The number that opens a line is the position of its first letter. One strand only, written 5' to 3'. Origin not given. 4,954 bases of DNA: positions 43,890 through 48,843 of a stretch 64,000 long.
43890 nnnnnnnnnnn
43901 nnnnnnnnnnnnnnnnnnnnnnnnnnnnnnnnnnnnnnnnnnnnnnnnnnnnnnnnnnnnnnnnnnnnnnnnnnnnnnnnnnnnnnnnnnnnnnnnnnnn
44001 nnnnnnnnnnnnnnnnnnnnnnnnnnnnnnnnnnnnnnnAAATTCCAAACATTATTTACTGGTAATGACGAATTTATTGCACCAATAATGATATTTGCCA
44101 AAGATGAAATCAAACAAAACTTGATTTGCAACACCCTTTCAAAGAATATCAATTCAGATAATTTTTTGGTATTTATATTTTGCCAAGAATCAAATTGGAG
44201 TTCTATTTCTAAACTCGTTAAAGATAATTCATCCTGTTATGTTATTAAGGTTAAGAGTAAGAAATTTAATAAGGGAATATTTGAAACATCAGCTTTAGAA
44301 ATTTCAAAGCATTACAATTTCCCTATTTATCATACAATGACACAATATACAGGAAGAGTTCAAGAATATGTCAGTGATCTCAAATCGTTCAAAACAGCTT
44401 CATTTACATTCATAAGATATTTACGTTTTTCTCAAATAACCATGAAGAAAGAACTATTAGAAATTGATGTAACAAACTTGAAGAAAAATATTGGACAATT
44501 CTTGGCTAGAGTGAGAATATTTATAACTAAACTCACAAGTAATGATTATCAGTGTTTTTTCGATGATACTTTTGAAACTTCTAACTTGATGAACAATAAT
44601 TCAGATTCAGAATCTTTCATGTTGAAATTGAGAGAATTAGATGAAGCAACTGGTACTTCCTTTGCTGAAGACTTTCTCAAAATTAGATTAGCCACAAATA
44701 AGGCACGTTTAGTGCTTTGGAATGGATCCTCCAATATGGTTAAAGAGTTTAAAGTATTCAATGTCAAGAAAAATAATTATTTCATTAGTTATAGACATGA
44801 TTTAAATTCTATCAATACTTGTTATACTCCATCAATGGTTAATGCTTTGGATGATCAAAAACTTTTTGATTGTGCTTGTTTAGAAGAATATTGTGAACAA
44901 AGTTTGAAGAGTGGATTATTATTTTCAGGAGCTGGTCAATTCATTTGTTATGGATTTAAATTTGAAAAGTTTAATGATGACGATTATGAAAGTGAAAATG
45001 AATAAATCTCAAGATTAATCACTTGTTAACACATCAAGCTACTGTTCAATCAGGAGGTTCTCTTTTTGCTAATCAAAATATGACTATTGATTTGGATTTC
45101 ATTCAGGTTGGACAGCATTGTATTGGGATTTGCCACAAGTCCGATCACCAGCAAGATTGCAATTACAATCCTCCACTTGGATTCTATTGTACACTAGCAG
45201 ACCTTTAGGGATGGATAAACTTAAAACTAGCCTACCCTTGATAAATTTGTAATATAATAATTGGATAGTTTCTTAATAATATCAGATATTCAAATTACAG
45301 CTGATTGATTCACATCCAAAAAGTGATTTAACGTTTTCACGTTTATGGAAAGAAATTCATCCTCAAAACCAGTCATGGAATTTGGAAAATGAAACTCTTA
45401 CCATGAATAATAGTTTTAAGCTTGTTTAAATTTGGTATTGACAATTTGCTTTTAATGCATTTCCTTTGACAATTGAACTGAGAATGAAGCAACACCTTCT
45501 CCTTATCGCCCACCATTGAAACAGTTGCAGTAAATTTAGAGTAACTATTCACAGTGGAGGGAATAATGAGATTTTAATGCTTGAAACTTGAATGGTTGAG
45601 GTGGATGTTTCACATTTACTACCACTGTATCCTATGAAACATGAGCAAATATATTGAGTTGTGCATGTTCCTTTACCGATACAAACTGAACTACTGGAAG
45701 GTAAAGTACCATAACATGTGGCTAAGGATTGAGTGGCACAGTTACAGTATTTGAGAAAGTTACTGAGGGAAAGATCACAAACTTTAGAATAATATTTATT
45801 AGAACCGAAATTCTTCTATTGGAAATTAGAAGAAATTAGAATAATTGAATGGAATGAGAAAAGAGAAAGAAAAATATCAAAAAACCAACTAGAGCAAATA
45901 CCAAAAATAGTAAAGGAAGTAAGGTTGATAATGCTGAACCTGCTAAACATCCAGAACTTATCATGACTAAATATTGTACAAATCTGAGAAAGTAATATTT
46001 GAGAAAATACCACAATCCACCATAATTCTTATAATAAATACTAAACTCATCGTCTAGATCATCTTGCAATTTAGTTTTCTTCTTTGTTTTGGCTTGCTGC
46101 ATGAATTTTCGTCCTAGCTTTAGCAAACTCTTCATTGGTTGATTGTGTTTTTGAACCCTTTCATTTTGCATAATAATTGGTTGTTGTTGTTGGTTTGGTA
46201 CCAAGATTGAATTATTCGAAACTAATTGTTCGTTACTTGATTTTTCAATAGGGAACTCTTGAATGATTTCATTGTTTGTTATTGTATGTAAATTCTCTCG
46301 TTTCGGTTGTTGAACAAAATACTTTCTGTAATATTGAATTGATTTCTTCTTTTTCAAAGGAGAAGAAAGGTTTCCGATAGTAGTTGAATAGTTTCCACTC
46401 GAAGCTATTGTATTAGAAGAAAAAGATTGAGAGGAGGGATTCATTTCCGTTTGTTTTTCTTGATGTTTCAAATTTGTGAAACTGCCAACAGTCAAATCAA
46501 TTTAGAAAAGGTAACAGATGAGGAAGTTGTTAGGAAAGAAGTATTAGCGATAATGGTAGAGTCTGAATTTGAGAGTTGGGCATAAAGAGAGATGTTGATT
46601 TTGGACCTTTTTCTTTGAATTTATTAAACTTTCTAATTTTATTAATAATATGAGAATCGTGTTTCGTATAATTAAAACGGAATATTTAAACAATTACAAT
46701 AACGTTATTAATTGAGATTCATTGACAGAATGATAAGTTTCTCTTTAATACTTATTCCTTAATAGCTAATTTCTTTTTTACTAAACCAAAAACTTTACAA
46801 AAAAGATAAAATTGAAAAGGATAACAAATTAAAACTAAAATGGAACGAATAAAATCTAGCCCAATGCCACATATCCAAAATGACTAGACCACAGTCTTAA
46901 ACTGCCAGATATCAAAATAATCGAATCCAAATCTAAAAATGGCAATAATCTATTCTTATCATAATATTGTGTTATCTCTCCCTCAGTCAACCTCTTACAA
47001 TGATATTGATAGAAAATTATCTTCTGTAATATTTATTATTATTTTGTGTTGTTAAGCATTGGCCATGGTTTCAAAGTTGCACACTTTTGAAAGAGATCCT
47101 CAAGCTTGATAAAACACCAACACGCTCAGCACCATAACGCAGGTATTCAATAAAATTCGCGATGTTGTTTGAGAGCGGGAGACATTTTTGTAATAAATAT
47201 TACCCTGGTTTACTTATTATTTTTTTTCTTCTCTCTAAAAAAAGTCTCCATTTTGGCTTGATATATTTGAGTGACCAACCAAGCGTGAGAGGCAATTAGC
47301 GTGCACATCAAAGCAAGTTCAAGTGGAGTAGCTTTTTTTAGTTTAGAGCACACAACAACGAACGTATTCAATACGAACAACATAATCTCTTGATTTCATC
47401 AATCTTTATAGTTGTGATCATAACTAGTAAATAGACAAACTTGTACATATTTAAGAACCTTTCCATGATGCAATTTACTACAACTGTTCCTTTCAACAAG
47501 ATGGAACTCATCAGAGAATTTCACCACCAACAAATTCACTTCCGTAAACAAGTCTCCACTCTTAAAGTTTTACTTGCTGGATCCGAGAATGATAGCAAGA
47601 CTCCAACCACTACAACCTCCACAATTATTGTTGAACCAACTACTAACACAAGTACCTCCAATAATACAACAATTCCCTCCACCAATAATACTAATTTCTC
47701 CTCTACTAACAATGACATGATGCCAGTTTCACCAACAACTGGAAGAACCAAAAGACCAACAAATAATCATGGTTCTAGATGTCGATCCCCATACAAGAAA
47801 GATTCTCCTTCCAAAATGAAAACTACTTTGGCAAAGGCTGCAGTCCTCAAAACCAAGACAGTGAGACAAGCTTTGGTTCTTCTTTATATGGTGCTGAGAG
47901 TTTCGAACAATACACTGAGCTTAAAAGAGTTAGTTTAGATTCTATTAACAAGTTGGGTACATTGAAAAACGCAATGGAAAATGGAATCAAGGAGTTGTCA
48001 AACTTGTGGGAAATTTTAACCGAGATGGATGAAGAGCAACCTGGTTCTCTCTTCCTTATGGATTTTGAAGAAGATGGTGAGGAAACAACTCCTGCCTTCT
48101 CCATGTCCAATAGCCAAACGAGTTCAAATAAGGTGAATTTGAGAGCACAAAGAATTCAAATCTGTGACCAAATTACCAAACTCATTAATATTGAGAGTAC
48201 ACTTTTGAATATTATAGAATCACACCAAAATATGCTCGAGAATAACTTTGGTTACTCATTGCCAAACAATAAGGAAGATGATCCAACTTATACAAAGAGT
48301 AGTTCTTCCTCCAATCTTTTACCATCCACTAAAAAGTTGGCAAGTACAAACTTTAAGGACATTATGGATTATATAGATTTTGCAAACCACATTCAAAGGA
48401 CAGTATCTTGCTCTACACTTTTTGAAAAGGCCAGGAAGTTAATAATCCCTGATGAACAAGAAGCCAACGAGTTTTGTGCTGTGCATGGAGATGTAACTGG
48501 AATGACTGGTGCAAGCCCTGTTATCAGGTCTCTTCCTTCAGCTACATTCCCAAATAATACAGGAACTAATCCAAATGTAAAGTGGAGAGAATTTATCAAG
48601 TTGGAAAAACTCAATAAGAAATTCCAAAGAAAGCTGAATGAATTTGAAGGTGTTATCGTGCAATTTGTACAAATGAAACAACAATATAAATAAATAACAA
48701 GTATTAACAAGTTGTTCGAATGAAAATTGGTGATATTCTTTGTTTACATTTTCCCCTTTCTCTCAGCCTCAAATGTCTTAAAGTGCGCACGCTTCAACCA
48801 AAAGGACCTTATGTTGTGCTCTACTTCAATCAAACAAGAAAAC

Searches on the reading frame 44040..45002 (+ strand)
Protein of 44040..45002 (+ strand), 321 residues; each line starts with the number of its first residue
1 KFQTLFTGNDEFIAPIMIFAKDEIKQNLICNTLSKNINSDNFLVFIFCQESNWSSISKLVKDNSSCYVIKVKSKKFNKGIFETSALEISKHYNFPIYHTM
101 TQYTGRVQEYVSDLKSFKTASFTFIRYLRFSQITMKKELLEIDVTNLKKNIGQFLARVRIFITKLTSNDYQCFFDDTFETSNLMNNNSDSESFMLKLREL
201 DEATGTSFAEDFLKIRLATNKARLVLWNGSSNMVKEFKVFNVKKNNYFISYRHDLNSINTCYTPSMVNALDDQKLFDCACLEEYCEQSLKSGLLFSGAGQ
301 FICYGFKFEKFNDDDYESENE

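Call 48: search_protein_families(library=pfam, alignment_id=A2, max_evalue=10)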
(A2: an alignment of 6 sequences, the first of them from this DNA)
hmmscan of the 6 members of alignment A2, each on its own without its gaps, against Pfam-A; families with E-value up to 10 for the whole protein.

A. member 1, seq(321 aa): 2 families
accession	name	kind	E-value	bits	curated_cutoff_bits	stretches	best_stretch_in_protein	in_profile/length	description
PF00929.31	RNase_T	-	0.012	16.6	24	1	96-157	49-109/164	Exonuclease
PF24639.1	DUF7634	-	0.072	13.9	27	1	58-114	5-61/89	Domain of unknown function (DUF7634)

B. families by the number of members that match (of 6 scanned): 10 families
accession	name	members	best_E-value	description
PF01728.25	FtsJ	1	0.0081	FtsJ-like methyltransferase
PF00929.31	RNase_T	1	0.012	Exonuclease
PF15995.10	DUF4771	1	0.03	Domain of unknown function (DUF4771)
PF20279.3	CTD12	1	0.031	C-terminal domain 12 of the ABC-three component (ABC-3C) systems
PF22537.1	WbmS-like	1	0.034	Polysaccharide deacetylase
PF06391.18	MAT1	1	0.06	CDK-activating kinase assembly factor MAT1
PF24639.1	DUF7634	1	0.072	Domain of unknown function (DUF7634)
PF20302.4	HisK-N-like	1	0.18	HisK-N-like globin domain of the ASK signalosome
PF00618.25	RasGEF_N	1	0.55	RasGEF N-terminal motif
PF18609.8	SAM_Exu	1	1.1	Exuperantia SAM-like domain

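Call 49: search_solved_structures(query=A2, max_evalue=10, show_alignments=2)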
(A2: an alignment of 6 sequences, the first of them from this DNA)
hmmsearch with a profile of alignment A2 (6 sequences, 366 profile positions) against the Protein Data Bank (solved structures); distinct sequences matched with E-value up to 10: 2.
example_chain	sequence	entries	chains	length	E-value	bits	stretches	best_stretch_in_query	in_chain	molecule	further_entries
8gbe_A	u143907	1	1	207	0.066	15.4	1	41-131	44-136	Protein A47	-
7jh6_A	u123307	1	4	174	3.3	9.8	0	187-224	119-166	Two-domain di-Zn(II) and porphyrin-binding protein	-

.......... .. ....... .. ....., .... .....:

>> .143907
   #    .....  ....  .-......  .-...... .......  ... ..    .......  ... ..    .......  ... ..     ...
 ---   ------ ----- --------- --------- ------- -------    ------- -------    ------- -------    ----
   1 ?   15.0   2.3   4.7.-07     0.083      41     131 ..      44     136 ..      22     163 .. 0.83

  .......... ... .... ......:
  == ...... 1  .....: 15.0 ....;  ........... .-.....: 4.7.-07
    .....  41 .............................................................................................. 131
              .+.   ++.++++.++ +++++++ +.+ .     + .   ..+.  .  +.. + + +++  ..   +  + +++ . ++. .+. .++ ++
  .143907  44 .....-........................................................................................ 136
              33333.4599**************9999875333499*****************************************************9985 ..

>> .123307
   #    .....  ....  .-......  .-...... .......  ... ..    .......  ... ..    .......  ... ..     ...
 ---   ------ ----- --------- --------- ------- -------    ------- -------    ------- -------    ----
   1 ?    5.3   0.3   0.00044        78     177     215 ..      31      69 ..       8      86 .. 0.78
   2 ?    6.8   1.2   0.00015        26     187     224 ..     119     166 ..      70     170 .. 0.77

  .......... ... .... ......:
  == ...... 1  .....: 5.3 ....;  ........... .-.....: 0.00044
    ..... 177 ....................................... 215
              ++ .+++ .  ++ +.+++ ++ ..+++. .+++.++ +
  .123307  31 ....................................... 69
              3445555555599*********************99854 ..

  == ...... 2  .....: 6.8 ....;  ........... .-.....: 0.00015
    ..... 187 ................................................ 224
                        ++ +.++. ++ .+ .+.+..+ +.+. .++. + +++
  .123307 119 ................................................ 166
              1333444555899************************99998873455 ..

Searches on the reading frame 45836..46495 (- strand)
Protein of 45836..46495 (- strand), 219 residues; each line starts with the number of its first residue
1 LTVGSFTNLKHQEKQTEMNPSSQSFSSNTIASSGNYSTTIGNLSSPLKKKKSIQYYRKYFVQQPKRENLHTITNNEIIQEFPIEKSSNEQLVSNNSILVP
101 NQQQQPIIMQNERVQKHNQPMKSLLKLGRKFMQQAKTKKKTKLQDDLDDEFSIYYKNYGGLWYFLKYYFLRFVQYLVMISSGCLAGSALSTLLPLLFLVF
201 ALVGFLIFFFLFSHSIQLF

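Call 4: search_protein_families(library=pfam, proteins=[window:45836-46495:-], max_evalue=0.1)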
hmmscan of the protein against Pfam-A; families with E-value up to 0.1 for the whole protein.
window:45836-46495:- (219 aa): 0 families

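Call 56: find_encoding_contigs(protein=P0008, flank=10000)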
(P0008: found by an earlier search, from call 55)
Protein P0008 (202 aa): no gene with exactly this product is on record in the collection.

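Call 94: find_encoding_contigs(protein=P0010, flank=10000)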
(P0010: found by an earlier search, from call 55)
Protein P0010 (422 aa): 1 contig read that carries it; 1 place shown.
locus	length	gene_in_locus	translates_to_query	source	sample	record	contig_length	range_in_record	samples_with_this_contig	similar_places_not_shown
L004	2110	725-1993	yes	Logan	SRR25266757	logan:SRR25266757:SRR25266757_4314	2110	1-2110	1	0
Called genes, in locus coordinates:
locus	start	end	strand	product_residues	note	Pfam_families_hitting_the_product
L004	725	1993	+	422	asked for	-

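Call 95: find_encoding_contigs(protein=P0012, flank=10000)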
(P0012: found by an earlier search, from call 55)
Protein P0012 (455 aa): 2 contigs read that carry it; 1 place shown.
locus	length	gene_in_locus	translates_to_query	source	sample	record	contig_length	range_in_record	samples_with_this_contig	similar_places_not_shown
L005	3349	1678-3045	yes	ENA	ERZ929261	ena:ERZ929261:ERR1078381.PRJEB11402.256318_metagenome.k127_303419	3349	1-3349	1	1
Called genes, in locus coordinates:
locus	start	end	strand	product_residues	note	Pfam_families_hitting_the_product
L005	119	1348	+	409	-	-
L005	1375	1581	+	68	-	-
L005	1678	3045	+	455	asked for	PF00564:PB1 (weak), PF00569:ZZ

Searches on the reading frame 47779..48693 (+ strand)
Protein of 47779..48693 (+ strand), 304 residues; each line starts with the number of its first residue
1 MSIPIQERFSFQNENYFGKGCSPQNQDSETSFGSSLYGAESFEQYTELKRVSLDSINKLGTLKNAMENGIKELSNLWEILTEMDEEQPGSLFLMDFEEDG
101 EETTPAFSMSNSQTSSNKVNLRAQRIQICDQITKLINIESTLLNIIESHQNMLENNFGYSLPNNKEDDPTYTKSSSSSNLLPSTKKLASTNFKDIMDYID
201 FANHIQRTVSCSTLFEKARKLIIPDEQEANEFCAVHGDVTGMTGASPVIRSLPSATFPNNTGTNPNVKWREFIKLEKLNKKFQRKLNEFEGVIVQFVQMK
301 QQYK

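Call 21: search_protein_families(library=pfam, proteins=[window:47779-48693:+], max_evalue=0.1)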
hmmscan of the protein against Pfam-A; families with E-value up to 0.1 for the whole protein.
window:47779-48693:+ (304 aa): 0 families

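Call 55: list_cluster_members(proteins=[window:45839-46444:-, window:45839-46171:-, window:45839-46135:-, window:47779-48693:+, window:49024-50391:+, window:2531-5782:+, window:36799-37392:+])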
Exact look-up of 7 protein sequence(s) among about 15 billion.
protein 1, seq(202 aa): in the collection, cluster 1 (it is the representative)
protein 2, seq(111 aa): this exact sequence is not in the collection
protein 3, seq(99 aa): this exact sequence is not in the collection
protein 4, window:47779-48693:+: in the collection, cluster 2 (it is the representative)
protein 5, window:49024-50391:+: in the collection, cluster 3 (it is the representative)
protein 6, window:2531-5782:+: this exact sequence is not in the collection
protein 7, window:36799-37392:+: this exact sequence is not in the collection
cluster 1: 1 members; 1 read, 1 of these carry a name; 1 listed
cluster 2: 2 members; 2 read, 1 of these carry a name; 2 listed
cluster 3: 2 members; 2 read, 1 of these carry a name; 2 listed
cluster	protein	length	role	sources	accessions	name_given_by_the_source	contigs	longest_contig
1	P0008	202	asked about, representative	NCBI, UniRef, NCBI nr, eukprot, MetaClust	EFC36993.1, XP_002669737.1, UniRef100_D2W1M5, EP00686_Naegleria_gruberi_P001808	predicted protein [Naegleria gruberi] | Predicted protein n=1 Tax=Naegleria gruberi TaxID=5762 RepID=D2W1M5_NAEGR | uncharacterized protein NAEGRDRAFT_75307 [Naegleria gruberi]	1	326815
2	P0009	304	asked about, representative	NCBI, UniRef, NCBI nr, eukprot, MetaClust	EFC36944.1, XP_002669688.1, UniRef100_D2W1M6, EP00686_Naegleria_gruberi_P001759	predicted protein [Naegleria gruberi] | Predicted protein n=1 Tax=Naegleria gruberi TaxID=5762 RepID=D2W1M6_NAEGR | uncharacterized protein NAEGRDRAFT_82056 [Naegleria gruberi]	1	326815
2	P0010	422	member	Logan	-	-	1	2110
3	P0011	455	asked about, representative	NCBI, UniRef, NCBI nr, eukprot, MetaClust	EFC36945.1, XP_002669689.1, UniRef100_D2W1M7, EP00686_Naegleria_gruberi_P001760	predicted protein [Naegleria gruberi] | Predicted protein n=1 Tax=Naegleria gruberi TaxID=5762 RepID=D2W1M7_NAEGR | uncharacterized protein NAEGRDRAFT_82058 [Naegleria gruberi]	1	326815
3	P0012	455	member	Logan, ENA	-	-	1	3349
